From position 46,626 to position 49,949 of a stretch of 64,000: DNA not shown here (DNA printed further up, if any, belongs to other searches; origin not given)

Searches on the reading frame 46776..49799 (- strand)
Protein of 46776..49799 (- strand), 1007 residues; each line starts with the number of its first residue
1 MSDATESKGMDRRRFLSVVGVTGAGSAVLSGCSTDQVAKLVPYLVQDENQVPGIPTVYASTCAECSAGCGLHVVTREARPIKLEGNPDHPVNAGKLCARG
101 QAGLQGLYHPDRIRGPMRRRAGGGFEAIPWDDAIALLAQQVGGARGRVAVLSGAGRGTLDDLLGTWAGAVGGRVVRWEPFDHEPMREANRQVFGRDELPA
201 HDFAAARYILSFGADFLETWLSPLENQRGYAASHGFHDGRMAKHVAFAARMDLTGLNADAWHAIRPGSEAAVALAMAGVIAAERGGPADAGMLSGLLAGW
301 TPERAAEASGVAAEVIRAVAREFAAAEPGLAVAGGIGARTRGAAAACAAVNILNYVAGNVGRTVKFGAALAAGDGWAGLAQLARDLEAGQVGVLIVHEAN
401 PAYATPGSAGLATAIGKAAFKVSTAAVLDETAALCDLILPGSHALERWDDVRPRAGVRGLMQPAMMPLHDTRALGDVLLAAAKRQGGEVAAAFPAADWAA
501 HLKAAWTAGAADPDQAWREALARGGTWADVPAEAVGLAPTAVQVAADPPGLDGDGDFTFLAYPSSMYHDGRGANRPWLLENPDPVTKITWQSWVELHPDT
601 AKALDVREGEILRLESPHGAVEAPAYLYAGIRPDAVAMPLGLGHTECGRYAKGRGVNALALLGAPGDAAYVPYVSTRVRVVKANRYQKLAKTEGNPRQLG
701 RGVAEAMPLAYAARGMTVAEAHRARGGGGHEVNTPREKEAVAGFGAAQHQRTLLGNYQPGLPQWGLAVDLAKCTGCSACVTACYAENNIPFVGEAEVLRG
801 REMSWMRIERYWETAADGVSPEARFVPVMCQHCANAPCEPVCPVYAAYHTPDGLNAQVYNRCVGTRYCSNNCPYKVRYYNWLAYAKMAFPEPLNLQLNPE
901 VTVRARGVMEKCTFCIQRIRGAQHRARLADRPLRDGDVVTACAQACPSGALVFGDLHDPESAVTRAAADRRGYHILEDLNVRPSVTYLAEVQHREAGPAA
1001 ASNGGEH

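Call 22: search_protein_families(library=pfam, proteins=[window:46776-49799:-], max_evalue=0.001)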
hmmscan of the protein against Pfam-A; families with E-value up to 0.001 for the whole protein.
window:46776-49799:- (1007 aa): 7 families
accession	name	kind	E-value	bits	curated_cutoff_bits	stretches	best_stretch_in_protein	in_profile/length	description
PF04879.21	Molybdop_Fe4S4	-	9.3e-16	58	22.7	1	56-109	2-55/55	Molybdopterin oxidoreductase Fe4S4 domain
PF00384.28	Molybdopterin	-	4.8e-13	49.3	24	1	112-472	1-341/353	Molybdopterin oxidoreductase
PF01568.27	Molydop_binding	-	6.8e-13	49.1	26.8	1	592-659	30-92/110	Molydopterin dinucleotide binding domain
PF12838.12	Fer4_7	-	7.8e-11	42.7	27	2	772-844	1-50/52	4Fe-4S dicluster domain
PF13247.11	Fer4_11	-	8.5e-09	36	26.2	1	824-882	4-64/100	4Fe-4S dicluster domain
PF13187.11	Fer4_9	-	1.3e-05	25.6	27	0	772-844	1-49/52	4Fe-4S dicluster domain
PF12797.12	Fer4_2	-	0.00047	20.4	24.5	1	764-783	1-20/22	4Fe-4S binding domain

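Call 44: find_related_loci(query=window:46776-49799:-, collection=genome_contigs, flank=2000)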
Query window:46776-49799:- (1007 aa) in genome_contigs; peptide patterns used: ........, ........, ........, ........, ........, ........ (x = any residue, [..] = any of these).
600 stretches matched a pattern (row limit reached: there are more); 591 encode a relative of the query (tblastn E <= 1e-3); the best 80 are kept; 80 distinct loci.
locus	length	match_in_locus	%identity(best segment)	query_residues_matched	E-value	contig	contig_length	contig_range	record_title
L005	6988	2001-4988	68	3-991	0e+0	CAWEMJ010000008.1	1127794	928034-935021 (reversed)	MAG: uncultured Gemmatimonadales bacterium isolate MFD02979.bin.2.2 genome assembly, contig: contig_53150, whole genome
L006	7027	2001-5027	66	7-1007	0e+0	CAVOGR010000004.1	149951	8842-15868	MAG: uncultured Gemmatimonadales bacterium isolate MFD09779.bin.2.16 genome assembly, contig: contig_37266, whole genome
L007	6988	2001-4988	67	3-991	0e+0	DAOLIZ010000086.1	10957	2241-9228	MAG TPA_asm: Gemmatimonadales bacterium isolate AMR_MDS_0297 NODE_584_length_10957_cov_67.378646, whole genome shotgun s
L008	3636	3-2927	66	27-993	0e+0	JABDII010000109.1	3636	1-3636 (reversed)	MAG: Gemmatimonadales bacterium isolate DS_bin_5 k127_191527, whole genome shotgun sequence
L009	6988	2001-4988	64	1-1007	0e+0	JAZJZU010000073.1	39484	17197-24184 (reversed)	MAG: Gemmatimonadota bacterium isolate ADI_H2L1_1_122_18_3-bin035_1 ADIH2L11_B035_1_000000000073, whole genome shotgun s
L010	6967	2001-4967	65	1-993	0e+0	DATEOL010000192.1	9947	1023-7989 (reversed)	MAG TPA_asm: Gemmatimonadales bacterium isolate SMAG_U8994 k141_491630, whole genome shotgun sequence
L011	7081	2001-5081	63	1-993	0e+0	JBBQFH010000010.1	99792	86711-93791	MAG: Gemmatimonadales bacterium isolate Co_metawrap_1038 Cmw_1038_k141_16529812_length_99792_cov_11.0000, whole genome s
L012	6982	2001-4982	65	1-992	0e+0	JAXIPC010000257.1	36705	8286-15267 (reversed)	MAG: Gemmatimonadales bacterium isolate Fractures_MAG_09 c_000000117968, whole genome shotgun sequence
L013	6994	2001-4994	63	1-994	0e+0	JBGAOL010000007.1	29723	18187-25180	MAG: Gemmatimonadales bacterium isolate MAG_MBR_H10.49 MBRH10-49_opera_contig_5517, whole genome shotgun sequence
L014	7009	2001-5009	63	1-1007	0e+0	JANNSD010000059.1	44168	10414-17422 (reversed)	MAG: Gemmatimonadota bacterium isolate SOY_31_metabat_278 SOY_31_k141_1398282, whole genome shotgun sequence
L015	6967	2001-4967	64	10-994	0e+0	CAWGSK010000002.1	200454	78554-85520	MAG: uncultured Gemmatimonadales bacterium isolate MFD05684.bin.2.194 genome assembly, contig: contig_109869, whole geno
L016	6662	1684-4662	64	1-993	0e+0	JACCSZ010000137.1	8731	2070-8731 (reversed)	MAG: Gemmatimonadales bacterium isolate MGR_bin61 SD2897-2912_k127_2843126, whole genome shotgun sequence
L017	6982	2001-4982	62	6-991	0e+0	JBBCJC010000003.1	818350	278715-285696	MAG: Gemmatimonadales bacterium isolate MAG_CPA_16 P10A_000000046624, whole genome shotgun sequence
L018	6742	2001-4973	62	6-993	0e+0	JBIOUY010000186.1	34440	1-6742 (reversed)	MAG: Gemmatimonadales bacterium isolate MAG122 k127_3291820, whole genome shotgun sequence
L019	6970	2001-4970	62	10-994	0e+0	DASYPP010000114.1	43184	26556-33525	MAG TPA_asm: Gemmatimonadales bacterium isolate SMAG_U4459 k141_1745237, whole genome shotgun sequence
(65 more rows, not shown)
